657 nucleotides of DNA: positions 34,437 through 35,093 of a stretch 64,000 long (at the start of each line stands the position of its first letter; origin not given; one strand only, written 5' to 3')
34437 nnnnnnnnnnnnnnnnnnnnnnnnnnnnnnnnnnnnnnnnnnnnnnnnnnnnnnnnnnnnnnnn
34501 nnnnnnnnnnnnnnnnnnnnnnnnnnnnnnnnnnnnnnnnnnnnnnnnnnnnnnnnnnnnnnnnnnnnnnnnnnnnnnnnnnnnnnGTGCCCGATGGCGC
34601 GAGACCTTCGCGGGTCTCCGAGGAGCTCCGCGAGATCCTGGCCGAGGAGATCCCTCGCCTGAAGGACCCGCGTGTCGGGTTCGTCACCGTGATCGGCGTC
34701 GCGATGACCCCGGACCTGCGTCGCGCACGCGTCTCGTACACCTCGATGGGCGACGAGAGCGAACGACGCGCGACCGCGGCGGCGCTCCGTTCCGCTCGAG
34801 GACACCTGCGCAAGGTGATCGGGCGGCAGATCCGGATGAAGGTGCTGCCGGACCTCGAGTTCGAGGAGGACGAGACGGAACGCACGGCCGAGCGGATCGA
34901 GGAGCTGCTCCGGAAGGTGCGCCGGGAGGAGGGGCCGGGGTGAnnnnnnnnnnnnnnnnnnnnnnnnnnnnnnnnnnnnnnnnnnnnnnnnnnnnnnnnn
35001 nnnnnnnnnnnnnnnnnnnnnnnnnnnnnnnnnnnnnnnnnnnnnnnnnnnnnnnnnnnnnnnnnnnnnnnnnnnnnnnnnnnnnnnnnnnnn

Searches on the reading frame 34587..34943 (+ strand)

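Call 55: search_protein_families(library=pfam, proteins=[window:34587-34943:+], max_evalue=0.01)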
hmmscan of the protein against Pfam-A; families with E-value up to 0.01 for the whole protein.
window:34587-34943:+ (118 aa): 1 family
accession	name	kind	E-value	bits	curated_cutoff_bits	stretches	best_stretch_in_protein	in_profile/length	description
PF02033.23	RBFA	-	1.3e-26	93.4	34.7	1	6-108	1-105/105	Ribosome-binding factor A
